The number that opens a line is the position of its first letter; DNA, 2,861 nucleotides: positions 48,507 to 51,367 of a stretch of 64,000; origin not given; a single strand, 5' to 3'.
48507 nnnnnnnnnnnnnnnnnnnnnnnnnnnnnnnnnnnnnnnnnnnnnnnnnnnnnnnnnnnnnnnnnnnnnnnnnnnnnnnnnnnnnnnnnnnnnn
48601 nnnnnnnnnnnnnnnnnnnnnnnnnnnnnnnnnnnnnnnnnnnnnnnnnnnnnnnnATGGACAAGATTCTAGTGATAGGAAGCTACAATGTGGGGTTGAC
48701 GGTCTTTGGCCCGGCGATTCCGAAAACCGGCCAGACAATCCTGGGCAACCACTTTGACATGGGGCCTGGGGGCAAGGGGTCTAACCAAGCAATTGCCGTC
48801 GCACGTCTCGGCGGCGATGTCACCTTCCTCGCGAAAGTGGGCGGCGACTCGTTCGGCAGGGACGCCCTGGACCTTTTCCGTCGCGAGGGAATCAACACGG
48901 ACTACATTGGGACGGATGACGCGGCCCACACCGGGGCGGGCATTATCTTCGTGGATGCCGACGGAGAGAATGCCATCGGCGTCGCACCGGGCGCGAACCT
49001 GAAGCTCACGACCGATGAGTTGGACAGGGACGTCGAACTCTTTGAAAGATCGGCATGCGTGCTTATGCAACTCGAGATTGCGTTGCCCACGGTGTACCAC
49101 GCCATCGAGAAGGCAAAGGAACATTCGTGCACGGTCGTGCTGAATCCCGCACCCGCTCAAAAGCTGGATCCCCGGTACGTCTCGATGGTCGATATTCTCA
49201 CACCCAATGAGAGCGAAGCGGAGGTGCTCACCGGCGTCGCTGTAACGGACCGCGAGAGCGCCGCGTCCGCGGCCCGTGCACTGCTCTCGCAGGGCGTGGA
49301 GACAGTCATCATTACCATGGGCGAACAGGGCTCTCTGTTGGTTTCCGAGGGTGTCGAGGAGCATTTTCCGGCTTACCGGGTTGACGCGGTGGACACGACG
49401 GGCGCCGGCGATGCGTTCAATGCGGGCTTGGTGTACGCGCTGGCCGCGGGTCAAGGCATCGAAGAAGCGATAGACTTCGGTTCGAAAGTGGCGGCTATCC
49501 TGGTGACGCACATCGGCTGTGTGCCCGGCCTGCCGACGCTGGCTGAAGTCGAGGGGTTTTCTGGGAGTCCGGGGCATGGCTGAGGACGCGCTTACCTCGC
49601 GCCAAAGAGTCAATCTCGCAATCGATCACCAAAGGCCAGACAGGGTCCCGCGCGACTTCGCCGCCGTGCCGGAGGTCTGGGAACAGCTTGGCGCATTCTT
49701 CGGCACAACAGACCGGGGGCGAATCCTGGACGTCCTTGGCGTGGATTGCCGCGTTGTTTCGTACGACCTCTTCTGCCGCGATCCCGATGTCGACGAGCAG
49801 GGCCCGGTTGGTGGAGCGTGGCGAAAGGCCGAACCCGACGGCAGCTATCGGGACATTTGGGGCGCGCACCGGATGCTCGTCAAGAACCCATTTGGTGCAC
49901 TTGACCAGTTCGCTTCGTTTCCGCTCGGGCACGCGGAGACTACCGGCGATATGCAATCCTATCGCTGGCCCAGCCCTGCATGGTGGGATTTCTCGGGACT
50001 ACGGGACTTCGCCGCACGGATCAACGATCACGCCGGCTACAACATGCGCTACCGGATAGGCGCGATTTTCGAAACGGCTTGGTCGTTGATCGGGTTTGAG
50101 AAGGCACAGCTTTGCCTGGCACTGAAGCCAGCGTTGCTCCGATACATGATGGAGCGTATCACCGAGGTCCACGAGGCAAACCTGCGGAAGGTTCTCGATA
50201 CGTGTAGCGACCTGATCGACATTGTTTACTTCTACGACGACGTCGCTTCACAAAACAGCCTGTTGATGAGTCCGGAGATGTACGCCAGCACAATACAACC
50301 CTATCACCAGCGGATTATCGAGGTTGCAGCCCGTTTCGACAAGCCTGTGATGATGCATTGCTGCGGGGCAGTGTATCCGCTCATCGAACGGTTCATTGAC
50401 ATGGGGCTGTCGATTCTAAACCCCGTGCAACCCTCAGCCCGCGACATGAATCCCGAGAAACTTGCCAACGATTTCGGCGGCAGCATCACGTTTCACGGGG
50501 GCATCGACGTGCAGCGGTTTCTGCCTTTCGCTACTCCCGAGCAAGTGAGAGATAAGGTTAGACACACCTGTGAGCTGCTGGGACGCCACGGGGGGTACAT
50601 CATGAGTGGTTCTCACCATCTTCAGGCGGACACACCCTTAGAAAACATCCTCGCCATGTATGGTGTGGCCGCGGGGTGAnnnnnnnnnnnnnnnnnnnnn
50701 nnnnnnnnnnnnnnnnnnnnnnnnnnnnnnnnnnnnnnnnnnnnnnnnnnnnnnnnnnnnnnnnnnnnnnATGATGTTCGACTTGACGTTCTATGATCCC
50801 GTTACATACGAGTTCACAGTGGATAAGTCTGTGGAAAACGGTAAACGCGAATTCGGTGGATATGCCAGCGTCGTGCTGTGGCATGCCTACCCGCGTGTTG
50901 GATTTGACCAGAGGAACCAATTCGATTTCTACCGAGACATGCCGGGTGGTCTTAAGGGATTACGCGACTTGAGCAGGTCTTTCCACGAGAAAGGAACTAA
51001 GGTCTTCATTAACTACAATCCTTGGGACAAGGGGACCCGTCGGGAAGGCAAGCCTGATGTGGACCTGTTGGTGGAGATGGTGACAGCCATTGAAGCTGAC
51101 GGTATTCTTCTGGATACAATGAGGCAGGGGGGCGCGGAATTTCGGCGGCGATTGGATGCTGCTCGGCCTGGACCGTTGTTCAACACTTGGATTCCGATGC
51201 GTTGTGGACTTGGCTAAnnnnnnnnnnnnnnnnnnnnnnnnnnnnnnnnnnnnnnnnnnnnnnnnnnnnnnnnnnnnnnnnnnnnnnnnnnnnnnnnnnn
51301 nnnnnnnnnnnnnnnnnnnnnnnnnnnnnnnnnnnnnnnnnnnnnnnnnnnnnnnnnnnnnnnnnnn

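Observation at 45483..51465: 5.9-kb island bounded by 79-bp direct repeats that duplicate the 3' end of a radical-SAM gene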

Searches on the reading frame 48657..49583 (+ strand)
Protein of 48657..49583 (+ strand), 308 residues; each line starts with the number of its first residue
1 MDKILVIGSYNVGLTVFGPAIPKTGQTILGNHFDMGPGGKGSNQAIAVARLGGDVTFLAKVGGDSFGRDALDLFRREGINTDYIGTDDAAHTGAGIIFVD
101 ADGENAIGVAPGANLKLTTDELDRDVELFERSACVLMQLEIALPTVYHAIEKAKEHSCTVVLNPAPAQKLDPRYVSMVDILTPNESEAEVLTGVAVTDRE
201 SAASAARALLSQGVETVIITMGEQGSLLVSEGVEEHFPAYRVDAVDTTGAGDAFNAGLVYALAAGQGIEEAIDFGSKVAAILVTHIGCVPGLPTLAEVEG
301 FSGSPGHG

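Call 6: search_protein_families(library=pfam, proteins=[window:48657-49583:+], max_evalue=0.01)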
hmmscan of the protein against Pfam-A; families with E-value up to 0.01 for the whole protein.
window:48657-49583:+ (308 aa): 4 families
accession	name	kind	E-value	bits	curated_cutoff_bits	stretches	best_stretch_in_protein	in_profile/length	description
PF00294.29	PfkB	-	6.2e-73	246.2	25.8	1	1-294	1-301/302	pfkB family carbohydrate kinase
PF08543.17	Phos_pyr_kin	-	6.4e-15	55.6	27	1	161-275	103-224/246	Phosphomethylpyrimidine kinase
PF25270.1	Khk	-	1.2e-06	28.4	35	1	180-284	243-348/365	Prokaryotic ketohexokinase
PF01256.23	Carb_kinase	-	0.00076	19.4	27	1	149-262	84-198/242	NAD(P)H-hydrate dehydratase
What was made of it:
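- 48657..49583 (+): Ribokinase. PfkB (call 6).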

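Call 7: search_protein_families(library=ncbifam, proteins=[window:48657-49583:+], max_evalue=0.01)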
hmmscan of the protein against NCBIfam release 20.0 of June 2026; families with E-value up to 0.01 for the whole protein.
window:48657-49583:+ (308 aa): 36 families (the best 25 are shown)
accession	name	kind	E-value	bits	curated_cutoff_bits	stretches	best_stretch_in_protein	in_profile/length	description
TIGR02152.1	D_ribokin_bact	equivalog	3e-103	345.2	299.65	1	4-299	1-297/298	ribokinase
NF008353.0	PRK11142.1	equivalog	1.4e-93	313.7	341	1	1-301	2-302/307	ribokinase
TIGR04382.1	myo_inos_iolC_N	equivalog_domain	2.8e-36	125.4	300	1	32-301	28-308/309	5-dehydro-2-deoxygluconokinase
NF006957.1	PRK09434.1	equivalog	1.6e-31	109.9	450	1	33-294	22-298/302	fructokinase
TIGR03168.1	1-PFK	subfamily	7.4e-28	97.3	216.4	1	31-287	28-286/305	hexose kinase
TIGR03828.1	pfkB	equivalog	4.1e-27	95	292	1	24-287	21-286/305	1-phosphofructokinase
TIGR02198.1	rfaE_dom_I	equivalog_domain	1.6e-25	89.9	345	1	146-289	162-303/315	D-glycero-beta-D-manno-heptose-7-phosphate kinase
NF053626.1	RibKinHalex1628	equivalog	6.2e-25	88.3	330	1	3-299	3-288/293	ATP-dependent ribose-1-phosphate kinase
NF040938.1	KDG_KDGal_kin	equivalog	1.6e-24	86.6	400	1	33-301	25-302/305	bifunctional 2-dehydro-3-deoxygluconokinase/2-dehydro-3-deoxygalactonokinase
NF041320.1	pfkB_Halo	equivalog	4.2e-24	85.5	400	1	32-288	31-282/302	1-phosphofructokinase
NF049991.1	TagKinase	equivalog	1e-23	83.7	420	1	47-301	50-314/321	tagatose kinase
NF041332.1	KDG_KDGal_kin_Halo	equivalog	5.9e-22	78.5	440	2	164-284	176-293/320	bifunctional 2-dehydro-3-deoxygluconokinase/2-dehydro-3-deoxygalactonokinase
NF041134.1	R1P_kin_Thcocales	equivalog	7.4e-22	78.1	500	1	4-298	3-278/291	ADP-dependent ribose-1-phosphate kinase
NF041164.1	NucKinThplmales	equivalog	8.4e-21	74.4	450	1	7-283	7-272/295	nucleoside kinase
NF007355.0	PRK09850.1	equivalog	5.4e-20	71.7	540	1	2-279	5-283/313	pseudouridine kinase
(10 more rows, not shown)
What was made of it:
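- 48657..49583 (+): TIGR02152, 345 bits, above the 299.65 cut-off (call 7).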

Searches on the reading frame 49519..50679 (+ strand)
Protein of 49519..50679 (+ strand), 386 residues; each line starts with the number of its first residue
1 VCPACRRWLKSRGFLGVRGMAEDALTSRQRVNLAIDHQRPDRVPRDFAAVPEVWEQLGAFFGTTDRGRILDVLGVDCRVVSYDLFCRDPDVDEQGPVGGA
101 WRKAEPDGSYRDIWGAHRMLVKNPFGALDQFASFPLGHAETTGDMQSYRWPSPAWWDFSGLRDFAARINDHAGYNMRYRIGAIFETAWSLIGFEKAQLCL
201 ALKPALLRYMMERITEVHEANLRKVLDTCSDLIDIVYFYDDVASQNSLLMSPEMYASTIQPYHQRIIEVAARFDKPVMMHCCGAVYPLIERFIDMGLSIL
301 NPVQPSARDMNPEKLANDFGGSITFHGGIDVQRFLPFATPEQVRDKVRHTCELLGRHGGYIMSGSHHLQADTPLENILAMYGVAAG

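Call 6: search_protein_families(library=pfam, proteins=[window:49519-50679:+], max_evalue=0.01)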
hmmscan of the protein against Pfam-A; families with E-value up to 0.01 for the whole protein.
window:49519-50679:+ (386 aa): 1 family
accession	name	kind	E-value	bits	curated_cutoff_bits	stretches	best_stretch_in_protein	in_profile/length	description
PF01208.23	URO-D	-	5.5e-21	75.4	23.9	1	180-381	143-340/346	Uroporphyrinogen decarboxylase (URO-D)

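Call 7: search_protein_families(library=ncbifam, proteins=[window:49519-50679:+], max_evalue=0.01)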
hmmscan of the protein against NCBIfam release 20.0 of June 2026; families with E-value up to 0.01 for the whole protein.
window:49519-50679:+ (386 aa): 4 families
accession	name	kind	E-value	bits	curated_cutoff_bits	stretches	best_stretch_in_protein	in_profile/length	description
NF004889.0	PRK06252.1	subfamily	6.5e-13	48.4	244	1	185-381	150-330/340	methylcobalamin:coenzyme M methyltransferase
TIGR01463.1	mtaA_cmuA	subfamily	5.3e-12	45.6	235.4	1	233-380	194-331/340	MtaA/CmuA family methyltransferase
NF040654.1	MtaA_Meth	equivalog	1.8e-09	37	400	1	185-381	148-329/337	methylcobamide:CoM methyltransferase MtaA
NF041608.1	methylcob_mtaseMtbA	equivalog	0.00014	21.1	600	1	209-296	173-255/339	methylcobamide:CoM methyltransferase MtbA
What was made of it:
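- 49576..50679 (+): URO-D-family protein, MtaA/CmuA-like and well below those models' cut-offs. Function unknown. Pfam PF01208 (E = 5.5e-21) (calls 6, 7).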

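Call 51: list_cluster_members(proteins=[window:49576-50679:+, L048:1969-2808:-, L048:2944-3705:-, L048:3718-3969:-, L048:3972-4250:-, L048:470-1621:-, P0403, P0391, P0420])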
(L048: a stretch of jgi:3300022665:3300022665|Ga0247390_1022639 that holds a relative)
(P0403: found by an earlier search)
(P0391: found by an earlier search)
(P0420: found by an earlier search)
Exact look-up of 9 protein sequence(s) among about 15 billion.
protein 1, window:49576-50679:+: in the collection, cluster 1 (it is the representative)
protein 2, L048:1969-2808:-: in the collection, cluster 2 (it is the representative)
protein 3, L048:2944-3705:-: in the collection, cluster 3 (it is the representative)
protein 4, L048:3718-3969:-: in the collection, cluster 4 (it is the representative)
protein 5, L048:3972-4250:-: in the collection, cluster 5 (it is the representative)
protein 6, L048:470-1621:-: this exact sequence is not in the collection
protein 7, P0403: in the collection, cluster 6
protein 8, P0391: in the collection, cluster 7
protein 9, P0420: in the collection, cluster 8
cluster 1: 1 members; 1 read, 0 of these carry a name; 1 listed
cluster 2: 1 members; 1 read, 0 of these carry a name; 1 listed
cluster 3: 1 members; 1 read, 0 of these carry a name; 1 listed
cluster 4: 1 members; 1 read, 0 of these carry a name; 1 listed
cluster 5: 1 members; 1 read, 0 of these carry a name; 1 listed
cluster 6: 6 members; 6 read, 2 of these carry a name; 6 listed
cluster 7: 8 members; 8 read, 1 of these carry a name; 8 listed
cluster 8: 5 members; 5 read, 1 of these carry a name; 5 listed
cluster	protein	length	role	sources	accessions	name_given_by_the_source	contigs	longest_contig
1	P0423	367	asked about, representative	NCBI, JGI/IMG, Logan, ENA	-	-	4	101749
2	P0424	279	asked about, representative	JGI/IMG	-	-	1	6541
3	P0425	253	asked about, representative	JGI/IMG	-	-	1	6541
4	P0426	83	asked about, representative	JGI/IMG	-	-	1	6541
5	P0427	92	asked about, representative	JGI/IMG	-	-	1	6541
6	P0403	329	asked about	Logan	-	-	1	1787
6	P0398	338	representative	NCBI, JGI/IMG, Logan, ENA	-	-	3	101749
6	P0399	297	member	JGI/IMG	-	myo-inositol 2-dehydrogenase/D-chiro-inositol 1-dehydrogenase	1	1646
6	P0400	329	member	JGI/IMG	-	predicted dehydrogenase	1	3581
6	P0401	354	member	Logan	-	-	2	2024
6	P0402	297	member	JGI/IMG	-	-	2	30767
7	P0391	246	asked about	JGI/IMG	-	MoaA/NifB/PqqE/SkfB family radical SAM enzyme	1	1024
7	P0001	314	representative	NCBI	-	-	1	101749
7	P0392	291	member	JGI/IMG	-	-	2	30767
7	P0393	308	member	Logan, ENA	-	-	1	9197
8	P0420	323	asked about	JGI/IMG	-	NSS family neurotransmitter:Na+ symporter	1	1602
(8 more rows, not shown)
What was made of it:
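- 49576..50679 (+): The 367-aa form is in the protein collection (call 51).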

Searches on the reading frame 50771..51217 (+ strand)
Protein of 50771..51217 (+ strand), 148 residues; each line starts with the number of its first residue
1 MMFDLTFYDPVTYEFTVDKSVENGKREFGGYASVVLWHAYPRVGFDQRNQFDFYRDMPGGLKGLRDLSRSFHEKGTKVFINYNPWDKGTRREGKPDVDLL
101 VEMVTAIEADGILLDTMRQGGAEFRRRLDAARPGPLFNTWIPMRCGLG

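Call 6: search_protein_families(library=pfam, proteins=[window:50771-51217:+], max_evalue=0.01)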
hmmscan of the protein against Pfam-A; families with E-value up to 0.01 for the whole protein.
window:50771-51217:+ (148 aa): 0 families

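Call 7: search_protein_families(library=ncbifam, proteins=[window:50771-51217:+], max_evalue=0.01)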
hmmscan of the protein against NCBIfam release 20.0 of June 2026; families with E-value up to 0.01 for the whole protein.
window:50771-51217:+ (148 aa): 0 families

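Call 39: search_protein_representatives(protein=window:50771-51217:+)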
Query: 148 residues. Proteins with E-value up to 0.001 (for the whole library): 1041; up to 1e-10: 677; up to 1e-30: 82. The best 150 are listed.
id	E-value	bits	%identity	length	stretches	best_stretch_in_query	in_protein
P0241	8.8e-58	210.6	63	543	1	1-139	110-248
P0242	1.8e-55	203.1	64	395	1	1-138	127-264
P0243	5.4e-54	198.3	65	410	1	2-137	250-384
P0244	1.9e-53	196.5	63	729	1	1-139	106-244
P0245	3.0e-53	195.9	64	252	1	1-136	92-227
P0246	1.9e-52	193.3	62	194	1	1-136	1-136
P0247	1.9e-50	186.8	59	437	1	1-139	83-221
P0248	2.5e-50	186.4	62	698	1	1-137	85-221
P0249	4.5e-49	182.3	57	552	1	2-137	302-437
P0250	7.4e-49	181.6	46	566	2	3-125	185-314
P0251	1.3e-48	180.8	57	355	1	1-136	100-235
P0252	5.3e-48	178.8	60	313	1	1-136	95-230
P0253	7.8e-48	178.3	57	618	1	3-139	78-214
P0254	5.6e-47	175.5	59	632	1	3-137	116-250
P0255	1.2e-46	174.4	55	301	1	1-135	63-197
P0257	2.6e-46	173.4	55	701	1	2-146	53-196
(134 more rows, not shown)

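Call 45: find_encoding_contigs(protein=window:50771-51217:+, flank=10000, max_places=10)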
Protein window:50771-51217:+ (148 aa): 10 contigs read that carry it; 10 places shown.
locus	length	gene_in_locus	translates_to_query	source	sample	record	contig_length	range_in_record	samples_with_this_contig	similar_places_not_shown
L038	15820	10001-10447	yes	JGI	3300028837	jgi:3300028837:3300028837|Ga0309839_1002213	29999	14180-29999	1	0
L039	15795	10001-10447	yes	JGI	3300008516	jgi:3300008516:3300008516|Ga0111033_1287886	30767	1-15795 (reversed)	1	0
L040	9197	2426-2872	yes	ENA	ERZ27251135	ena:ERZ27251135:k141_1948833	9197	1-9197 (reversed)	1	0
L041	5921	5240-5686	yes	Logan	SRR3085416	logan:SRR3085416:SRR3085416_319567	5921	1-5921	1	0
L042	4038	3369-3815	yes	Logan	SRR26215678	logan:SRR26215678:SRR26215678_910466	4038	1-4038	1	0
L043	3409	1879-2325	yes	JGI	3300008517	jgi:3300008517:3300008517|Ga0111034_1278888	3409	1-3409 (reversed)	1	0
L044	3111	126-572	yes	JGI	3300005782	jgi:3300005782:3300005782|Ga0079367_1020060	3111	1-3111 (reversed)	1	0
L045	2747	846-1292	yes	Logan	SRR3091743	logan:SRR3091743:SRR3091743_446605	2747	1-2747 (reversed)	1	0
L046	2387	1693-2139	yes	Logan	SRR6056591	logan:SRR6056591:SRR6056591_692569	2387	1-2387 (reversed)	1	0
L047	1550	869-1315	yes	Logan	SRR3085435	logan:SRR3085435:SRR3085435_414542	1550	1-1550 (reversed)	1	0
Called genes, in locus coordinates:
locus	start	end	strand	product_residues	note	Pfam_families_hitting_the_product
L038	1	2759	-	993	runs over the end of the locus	PF13176:TPR_7 (faint), PF13424:TPR_12 (faint), PF09976:TPR_21 (faint), PF13432:TPR_16 (faint), PF24575:TPR_Slam (faint), PF00515:TPR_1 (faint), PF07719:TPR_2 (faint), PF25063:ARM_TT21_C (weak), +7 more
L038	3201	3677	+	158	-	PF00300:His_Phos_1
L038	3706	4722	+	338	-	PF01408:GFO_IDH_MocA, PF22725:GFO_IDH_MocA_C3, PF02894:GFO_IDH_MocA_C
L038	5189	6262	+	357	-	PF01156:IU_nuc_hydro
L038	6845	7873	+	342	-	PF06379:RhaT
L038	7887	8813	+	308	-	PF00294:PfkB, PF08543:Phos_pyr_kin, PF25270:Khk (weak)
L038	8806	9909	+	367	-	PF01208:URO-D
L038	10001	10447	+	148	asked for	-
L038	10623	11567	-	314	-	PF13186:SPASM, PF04055:Radical_SAM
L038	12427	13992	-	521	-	PF00209:SNF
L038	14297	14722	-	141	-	-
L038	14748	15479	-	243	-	-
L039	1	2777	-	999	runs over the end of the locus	PF13176:TPR_7 (faint), PF13424:TPR_12 (faint), PF09976:TPR_21 (faint), PF13432:TPR_16 (faint), PF00515:TPR_1 (faint), PF07719:TPR_2 (faint), PF07721:TPR_4 (faint), PF25063:ARM_TT21_C (weak), +7 more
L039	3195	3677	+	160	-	PF00300:His_Phos_1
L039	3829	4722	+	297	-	PF01408:GFO_IDH_MocA, PF02894:GFO_IDH_MocA_C, PF22725:GFO_IDH_MocA_C3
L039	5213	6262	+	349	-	PF01156:IU_nuc_hydro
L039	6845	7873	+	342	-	PF06379:RhaT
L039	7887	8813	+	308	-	PF00294:PfkB, PF08543:Phos_pyr_kin, PF25270:Khk (weak)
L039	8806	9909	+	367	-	PF01208:URO-D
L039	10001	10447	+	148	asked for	-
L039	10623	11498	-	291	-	PF04055:Radical_SAM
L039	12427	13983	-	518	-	PF00209:SNF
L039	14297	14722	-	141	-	-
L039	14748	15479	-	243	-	-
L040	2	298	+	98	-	?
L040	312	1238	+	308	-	PF00294:PfkB, PF08543:Phos_pyr_kin, PF25270:Khk (weak)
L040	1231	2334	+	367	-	PF01208:URO-D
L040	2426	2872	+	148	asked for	-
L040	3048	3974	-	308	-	PF13186:SPASM (weak), PF04055:Radical_SAM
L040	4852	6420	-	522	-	PF00209:SNF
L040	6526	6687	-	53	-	-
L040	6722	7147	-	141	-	-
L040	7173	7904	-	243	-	-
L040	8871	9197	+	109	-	?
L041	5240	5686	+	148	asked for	-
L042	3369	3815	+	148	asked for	-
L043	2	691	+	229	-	?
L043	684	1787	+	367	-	PF01208:URO-D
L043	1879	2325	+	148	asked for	-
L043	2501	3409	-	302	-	PF13186:SPASM (weak), PF04055:Radical_SAM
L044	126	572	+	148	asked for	-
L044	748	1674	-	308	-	PF13186:SPASM, PF04055:Radical_SAM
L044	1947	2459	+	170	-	-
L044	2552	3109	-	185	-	?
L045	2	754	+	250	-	?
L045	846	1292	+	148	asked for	-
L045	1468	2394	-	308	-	PF13186:SPASM (weak), PF04055:Radical_SAM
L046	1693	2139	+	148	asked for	-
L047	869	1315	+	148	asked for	-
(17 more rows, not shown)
